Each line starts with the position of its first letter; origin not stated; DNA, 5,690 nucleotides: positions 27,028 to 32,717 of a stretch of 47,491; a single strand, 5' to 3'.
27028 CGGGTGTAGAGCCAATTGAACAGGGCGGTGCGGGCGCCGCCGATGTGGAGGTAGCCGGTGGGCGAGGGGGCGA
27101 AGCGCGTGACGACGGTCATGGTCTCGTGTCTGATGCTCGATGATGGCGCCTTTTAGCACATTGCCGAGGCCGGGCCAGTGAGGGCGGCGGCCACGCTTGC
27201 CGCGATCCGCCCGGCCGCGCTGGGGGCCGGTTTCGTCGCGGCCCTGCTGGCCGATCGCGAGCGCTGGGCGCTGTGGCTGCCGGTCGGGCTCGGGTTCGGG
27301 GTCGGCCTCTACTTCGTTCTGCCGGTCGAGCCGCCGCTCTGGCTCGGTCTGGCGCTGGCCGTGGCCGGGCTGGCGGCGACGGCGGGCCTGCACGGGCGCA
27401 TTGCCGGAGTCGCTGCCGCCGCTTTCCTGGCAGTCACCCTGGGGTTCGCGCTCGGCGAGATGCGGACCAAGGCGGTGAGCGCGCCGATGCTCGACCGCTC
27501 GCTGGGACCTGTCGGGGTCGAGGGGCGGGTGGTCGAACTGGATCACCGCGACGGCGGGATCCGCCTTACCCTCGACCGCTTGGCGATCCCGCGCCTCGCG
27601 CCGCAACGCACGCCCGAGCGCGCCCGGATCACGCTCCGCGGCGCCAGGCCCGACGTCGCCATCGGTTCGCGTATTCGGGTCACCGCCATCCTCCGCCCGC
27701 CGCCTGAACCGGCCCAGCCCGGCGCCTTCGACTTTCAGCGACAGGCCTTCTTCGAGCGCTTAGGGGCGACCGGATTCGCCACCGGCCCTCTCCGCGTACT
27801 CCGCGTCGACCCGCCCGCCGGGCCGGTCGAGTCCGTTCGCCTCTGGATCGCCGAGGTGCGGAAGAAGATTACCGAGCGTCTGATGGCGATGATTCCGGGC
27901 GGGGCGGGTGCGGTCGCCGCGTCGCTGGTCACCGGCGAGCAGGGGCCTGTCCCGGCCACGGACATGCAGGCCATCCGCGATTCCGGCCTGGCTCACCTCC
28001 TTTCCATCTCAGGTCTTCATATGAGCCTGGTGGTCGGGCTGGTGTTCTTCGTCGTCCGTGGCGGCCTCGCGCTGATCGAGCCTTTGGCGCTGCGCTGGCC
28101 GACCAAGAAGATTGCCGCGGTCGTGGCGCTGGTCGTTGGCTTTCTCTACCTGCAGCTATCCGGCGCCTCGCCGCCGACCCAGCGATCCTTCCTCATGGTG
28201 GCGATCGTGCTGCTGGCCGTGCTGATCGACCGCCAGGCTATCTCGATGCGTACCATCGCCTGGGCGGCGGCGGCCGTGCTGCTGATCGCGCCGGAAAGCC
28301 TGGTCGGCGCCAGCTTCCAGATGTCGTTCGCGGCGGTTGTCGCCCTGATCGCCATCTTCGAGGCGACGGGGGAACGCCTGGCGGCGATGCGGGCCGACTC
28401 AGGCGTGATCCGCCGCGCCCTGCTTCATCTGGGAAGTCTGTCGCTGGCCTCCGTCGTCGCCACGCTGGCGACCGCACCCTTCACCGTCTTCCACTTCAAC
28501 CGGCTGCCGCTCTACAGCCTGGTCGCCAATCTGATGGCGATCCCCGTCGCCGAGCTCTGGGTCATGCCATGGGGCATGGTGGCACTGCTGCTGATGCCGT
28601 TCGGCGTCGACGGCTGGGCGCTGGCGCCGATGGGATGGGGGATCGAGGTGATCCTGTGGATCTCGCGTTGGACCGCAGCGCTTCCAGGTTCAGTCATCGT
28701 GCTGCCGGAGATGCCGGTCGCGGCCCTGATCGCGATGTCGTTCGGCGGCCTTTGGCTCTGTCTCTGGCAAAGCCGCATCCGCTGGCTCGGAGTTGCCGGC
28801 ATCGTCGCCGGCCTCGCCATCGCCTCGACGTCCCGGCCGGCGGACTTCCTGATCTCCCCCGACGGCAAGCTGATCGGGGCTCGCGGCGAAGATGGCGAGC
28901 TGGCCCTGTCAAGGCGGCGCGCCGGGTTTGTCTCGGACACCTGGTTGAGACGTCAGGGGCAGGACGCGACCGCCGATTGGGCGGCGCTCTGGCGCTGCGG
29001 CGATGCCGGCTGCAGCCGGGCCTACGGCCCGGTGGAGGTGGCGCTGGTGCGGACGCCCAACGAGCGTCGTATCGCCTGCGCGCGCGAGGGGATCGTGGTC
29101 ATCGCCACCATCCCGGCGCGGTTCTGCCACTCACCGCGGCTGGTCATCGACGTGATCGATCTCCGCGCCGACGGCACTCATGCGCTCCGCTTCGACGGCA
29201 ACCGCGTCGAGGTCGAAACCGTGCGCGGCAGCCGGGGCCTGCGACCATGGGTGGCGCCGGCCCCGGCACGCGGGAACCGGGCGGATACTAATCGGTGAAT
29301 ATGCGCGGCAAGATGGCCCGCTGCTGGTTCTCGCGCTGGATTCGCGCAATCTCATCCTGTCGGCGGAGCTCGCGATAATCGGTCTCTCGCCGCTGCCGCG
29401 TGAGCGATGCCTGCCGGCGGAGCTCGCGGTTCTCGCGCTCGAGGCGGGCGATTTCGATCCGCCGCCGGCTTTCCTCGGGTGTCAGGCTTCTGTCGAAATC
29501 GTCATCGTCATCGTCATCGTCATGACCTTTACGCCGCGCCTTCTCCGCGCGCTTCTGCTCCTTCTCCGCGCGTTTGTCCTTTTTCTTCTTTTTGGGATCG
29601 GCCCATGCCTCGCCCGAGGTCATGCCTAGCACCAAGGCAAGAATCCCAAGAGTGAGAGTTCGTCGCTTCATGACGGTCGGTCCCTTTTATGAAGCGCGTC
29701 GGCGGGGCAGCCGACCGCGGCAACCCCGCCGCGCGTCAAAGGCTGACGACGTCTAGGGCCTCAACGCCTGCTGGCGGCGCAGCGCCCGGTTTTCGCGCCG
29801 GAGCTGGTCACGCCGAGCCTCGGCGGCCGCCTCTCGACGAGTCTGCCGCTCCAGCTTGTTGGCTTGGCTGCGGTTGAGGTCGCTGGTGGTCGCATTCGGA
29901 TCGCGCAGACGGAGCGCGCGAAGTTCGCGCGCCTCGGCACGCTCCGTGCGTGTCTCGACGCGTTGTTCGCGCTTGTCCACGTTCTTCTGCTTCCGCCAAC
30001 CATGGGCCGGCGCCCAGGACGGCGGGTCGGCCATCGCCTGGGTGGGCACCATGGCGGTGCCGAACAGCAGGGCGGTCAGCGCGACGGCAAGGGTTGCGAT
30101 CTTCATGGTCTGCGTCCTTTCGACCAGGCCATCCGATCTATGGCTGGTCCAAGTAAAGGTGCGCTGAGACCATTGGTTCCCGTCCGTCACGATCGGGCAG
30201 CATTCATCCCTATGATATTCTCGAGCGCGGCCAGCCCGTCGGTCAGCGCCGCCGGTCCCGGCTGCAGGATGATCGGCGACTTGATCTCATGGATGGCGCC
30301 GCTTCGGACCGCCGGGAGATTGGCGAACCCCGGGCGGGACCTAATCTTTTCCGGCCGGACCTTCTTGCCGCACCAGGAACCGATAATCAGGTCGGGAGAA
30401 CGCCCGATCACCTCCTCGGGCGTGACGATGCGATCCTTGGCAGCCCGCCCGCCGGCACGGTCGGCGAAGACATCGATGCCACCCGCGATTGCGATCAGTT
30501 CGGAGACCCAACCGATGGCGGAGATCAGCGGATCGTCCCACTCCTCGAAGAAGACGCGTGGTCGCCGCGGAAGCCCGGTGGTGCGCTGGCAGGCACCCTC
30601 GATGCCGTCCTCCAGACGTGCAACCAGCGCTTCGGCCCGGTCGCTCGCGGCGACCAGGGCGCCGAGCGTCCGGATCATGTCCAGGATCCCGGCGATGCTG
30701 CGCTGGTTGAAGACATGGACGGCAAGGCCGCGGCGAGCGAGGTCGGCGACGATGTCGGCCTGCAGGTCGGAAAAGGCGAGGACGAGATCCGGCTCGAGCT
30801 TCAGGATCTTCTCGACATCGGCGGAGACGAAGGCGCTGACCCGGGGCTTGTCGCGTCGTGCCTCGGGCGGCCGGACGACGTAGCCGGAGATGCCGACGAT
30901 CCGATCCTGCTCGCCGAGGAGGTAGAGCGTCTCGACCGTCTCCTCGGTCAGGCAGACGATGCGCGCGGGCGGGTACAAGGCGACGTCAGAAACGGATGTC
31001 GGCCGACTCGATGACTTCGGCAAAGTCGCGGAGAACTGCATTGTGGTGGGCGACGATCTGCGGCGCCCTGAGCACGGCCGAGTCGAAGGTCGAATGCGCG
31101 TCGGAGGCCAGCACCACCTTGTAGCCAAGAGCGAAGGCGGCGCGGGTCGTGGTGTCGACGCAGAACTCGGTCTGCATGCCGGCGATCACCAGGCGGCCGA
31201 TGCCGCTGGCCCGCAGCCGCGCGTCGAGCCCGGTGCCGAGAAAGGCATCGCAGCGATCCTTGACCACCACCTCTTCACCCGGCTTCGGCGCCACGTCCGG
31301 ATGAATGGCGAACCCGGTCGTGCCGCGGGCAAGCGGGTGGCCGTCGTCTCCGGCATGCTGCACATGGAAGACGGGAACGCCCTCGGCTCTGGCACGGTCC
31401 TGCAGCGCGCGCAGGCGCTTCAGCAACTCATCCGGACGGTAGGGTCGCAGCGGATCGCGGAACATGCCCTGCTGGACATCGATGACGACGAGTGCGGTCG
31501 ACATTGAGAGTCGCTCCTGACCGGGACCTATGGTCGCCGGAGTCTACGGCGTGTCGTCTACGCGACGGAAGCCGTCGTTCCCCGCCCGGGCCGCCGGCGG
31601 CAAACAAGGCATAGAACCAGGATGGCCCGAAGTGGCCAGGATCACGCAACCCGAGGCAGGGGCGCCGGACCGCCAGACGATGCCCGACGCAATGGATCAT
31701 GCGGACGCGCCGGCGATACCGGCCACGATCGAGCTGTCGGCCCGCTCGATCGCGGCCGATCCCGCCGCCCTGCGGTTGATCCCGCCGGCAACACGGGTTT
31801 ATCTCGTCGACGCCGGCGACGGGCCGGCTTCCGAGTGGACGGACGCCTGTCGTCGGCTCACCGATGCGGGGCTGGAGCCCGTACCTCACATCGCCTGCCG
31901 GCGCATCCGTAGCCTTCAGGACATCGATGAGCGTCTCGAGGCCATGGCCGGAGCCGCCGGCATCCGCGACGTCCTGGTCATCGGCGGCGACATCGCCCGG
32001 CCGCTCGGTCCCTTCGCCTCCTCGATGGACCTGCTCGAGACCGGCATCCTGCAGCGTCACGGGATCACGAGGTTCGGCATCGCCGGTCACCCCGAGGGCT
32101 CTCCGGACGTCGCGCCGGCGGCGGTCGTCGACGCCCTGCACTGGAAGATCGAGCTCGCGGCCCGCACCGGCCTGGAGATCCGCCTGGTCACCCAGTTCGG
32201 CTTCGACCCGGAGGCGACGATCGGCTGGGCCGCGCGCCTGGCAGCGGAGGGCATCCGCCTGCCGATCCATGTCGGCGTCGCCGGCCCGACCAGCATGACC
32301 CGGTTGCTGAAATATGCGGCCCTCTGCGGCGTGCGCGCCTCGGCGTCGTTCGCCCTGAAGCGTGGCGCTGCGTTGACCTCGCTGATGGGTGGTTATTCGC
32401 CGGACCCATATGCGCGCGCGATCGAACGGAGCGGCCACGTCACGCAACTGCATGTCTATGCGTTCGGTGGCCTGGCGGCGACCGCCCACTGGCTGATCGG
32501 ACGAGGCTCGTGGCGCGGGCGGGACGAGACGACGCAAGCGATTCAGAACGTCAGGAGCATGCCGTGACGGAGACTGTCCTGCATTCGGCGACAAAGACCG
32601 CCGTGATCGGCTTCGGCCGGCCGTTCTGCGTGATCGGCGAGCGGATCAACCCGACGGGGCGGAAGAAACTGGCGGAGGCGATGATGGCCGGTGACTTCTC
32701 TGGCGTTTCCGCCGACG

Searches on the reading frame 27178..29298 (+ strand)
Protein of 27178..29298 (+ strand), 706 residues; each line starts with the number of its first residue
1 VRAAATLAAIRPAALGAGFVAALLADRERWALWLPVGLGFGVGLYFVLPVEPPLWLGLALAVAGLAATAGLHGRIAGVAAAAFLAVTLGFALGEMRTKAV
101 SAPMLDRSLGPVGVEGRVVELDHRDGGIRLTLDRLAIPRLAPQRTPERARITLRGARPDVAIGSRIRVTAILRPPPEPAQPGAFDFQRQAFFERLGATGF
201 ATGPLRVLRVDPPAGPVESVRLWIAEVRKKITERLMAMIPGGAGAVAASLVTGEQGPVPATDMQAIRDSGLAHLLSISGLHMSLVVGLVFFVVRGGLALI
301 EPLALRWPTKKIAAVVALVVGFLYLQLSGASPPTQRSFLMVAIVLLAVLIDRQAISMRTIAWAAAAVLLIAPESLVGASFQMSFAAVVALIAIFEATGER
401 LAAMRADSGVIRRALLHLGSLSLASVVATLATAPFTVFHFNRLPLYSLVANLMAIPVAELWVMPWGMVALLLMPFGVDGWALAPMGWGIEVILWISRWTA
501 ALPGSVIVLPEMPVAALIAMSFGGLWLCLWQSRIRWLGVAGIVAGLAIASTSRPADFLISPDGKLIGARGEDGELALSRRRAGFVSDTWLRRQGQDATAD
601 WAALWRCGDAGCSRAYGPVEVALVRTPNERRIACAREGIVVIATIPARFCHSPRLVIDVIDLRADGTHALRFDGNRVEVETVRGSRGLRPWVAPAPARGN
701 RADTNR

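Call 4: search_protein_families(library=pfam, proteins=[window:27178-29298:+])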
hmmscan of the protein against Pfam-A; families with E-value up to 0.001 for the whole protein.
window:27178-29298:+ (706 aa): 2 families
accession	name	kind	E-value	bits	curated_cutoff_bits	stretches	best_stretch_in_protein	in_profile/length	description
PF03772.21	Competence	-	4.7e-68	229.9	23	1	250-532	1-268/270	Competence protein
PF13567.11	DUF4131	-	5.5e-17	62.4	31.6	1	51-204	4-162/165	Domain of unknown function (DUF4131)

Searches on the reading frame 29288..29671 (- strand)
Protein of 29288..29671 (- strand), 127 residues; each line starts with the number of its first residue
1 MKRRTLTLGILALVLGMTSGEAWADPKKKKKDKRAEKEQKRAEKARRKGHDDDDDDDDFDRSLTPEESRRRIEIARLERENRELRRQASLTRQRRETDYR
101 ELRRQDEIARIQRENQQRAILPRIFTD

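Call 4: search_protein_families(library=pfam, proteins=[window:29288-29671:-])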
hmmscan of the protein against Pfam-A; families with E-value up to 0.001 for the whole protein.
window:29288-29671:- (127 aa): 0 families

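Call 85: search_protein_families(library=pfam, proteins=[window:29288-29671:-], max_evalue=0.1)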
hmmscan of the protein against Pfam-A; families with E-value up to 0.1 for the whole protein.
window:29288-29671:- (127 aa): 1 family
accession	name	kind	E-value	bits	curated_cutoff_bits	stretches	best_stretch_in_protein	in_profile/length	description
PF15330.11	SIT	-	0.044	14.7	27.6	0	6-45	5-44/114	SHP2-interacting transmembrane adaptor protein, SIT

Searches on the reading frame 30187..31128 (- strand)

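Call 4: search_protein_families(library=pfam, proteins=[window:30187-31128:-])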
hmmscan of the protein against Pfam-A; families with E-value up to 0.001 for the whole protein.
window:30187-31128:- (313 aa): 1 family
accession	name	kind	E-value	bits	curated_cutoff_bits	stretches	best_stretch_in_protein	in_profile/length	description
PF01497.23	Peripla_BP_2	-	2.1e-42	145.6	27.5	1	57-284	1-233/235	Periplasmic binding protein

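Call 98: search_protein_families(library=ncbifam, proteins=[window:30187-31128:-], max_evalue=0.001)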
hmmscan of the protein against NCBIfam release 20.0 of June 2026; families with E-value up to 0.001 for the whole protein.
window:30187-31128:- (313 aa): 5 families
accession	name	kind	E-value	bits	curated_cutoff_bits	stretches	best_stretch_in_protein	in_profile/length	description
TIGR04281.1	peripla_PGF_1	equivalog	3.1e-25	89.1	325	1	53-295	20-254/330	PGF-CTERM-anchored ABC transporter substrate-binding protein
NF002894.0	PRK03379.1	equivalog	6.5e-14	51.7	234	1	49-251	18-215/266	vitamin B12 ABC transporter substrate-binding protein BtuF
TIGR03659.1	IsdE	equivalog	2.4e-09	36.8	298.65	1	57-224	41-208/292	heme ABC transporter substrate-binding protein IsdE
TIGR03868.1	F420-O_ABCperi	hypoth_equivalog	2e-08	33.8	392.4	1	53-276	16-256/287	putative F420-0 ABC transporter substrate-binding protein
NF038402.1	TroA_like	subfamily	4.5e-05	23.1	30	1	56-161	1-104/219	helical backbone metal receptor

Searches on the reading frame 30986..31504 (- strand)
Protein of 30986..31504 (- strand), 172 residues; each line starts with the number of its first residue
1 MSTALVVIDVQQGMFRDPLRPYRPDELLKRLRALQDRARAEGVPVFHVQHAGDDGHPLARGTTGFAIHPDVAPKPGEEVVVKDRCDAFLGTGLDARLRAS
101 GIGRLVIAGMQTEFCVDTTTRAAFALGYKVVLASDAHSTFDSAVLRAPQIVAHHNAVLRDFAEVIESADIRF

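Call 4: search_protein_families(library=pfam, proteins=[window:30986-31504:-])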
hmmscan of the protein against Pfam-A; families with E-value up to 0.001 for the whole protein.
window:30986-31504:- (172 aa): 1 family
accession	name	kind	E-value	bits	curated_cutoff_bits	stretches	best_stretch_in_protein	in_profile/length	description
PF00857.26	Isochorismatase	-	1.1e-39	136.7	27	1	3-142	1-153/175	Isochorismatase domain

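Call 98: search_protein_families(library=ncbifam, proteins=[window:30986-31504:-], max_evalue=0.001)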
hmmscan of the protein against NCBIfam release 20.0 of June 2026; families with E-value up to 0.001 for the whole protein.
window:30986-31504:- (172 aa): 5 families
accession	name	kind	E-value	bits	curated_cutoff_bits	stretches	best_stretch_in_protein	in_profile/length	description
NF008517.0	PRK11440.1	equivalog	4.2e-20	72.5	195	1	2-143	8-162/188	hydrolase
NF050097.1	BiurAmidohydBiuH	equivalog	3.9e-18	65.7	370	1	48-147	97-197/221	biuret amidohydrolase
TIGR03614.1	RutB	equivalog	2.3e-15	56.8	377.95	1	55-139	104-188/226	pyrimidine utilization protein B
NF041461.1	C_hydro_YcaC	equivalog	3e-08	33.4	310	1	3-147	10-147/201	isochorismate family cysteine hydrolase YcaC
NF008623.0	PRK11609.1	equivalog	6.6e-07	29.3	174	1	91-136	132-177/213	bifunctional nicotinamidase/pyrazinamidase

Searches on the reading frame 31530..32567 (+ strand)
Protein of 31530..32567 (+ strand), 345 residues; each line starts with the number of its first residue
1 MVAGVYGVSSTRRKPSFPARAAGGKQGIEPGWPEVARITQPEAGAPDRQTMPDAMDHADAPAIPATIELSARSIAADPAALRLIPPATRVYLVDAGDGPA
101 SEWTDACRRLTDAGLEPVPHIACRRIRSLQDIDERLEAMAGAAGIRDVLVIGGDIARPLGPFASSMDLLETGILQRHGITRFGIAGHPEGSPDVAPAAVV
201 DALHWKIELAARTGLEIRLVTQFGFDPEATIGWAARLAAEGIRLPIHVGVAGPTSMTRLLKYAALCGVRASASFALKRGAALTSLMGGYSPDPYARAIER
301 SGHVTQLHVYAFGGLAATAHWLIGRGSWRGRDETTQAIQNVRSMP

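Call 3: search_protein_families(library=pfam, proteins=[window:31530-32567:+])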
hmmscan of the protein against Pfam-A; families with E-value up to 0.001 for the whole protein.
window:31530-32567:+ (345 aa): 1 family
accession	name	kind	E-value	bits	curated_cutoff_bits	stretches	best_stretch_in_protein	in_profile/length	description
PF02219.23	MTHFR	-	1.4e-09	38.1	24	1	106-271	62-228/287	Methylenetetrahydrofolate reductase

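Call 5: search_protein_families(library=ncbifam, proteins=[window:31530-32567:+], max_evalue=0.01)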
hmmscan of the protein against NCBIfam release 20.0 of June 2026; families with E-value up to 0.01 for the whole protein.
window:31530-32567:+ (345 aa): 3 families
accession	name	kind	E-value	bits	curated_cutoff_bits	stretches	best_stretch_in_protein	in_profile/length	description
TIGR00676.1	fadh2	equivalog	3.1e-09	36.6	293.7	1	106-270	49-215/275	methylenetetrahydrofolate reductase [NAD(P)H]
TIGR00677.1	fadh2_euk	equivalog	3.4e-09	36.5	310.05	1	105-271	50-217/281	methylenetetrahydrofolate reductase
NF006950.0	PRK09432.1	equivalog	5.6e-05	22.5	382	1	112-270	80-231/296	methylenetetrahydrofolate reductase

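Call 73: search_solved_structures(query=window:31680-32564:+, max_evalue=1, show_alignments=1)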
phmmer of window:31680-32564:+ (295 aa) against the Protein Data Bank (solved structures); distinct sequences matched with E-value up to 1: 14.
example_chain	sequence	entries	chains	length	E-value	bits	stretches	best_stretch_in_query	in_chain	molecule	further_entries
7xg9_A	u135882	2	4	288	1e-53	186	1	16-274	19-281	5,10-methylenetetrahydrofolate reductase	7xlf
1v93_A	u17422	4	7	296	1.8e-07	34.3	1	57-220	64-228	5,10-Methylenetetrahydrofolate reductase | Methylenetetrahydrofolate reductase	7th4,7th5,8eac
3apt_A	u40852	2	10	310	1.9e-07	34.2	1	57-220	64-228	Methylenetetrahydrofolate reductase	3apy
1b5t_A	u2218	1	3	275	7.8e-07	32.2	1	60-225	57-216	PROTEIN (METHYLENETETRAHYDROFOLATE REDUCTASE)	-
2fmn_A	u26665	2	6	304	8.9e-07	32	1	60-225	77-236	5,10-methylenetetrahydrofolate reductase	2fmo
1zp4_A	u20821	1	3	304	1e-06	31.8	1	60-225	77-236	5,10-methylenetetrahydrofolate reductase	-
1zp3_A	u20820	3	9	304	1e-06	31.8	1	60-225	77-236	5,10-methylenetetrahydrofolate reductase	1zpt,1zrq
3fsu_A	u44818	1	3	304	3.6e-06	30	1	60-225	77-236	5,10-methylenetetrahydrofolate reductase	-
3fst_A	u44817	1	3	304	3.6e-06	30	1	60-225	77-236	5,10-methylenetetrahydrofolate reductase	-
6pey_A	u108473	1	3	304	1e-05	28.5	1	60-225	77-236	Methylenetetrahydrofolate reductase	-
5ume_A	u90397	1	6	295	5.5e-05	26.1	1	61-222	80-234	5,10-methylenetetrahydrofolate reductase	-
8uy1_D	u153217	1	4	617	0.00061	22.7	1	63-206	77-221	Methylenetetrahydrofolate reductase-like protein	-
8uy2_A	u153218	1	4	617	0.00061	22.7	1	63-206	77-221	Methylenetetrahydrofolate reductase-like protein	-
7rml_A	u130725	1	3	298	0.0014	21.5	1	58-220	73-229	5,10-methylenetetrahydrofolate reductase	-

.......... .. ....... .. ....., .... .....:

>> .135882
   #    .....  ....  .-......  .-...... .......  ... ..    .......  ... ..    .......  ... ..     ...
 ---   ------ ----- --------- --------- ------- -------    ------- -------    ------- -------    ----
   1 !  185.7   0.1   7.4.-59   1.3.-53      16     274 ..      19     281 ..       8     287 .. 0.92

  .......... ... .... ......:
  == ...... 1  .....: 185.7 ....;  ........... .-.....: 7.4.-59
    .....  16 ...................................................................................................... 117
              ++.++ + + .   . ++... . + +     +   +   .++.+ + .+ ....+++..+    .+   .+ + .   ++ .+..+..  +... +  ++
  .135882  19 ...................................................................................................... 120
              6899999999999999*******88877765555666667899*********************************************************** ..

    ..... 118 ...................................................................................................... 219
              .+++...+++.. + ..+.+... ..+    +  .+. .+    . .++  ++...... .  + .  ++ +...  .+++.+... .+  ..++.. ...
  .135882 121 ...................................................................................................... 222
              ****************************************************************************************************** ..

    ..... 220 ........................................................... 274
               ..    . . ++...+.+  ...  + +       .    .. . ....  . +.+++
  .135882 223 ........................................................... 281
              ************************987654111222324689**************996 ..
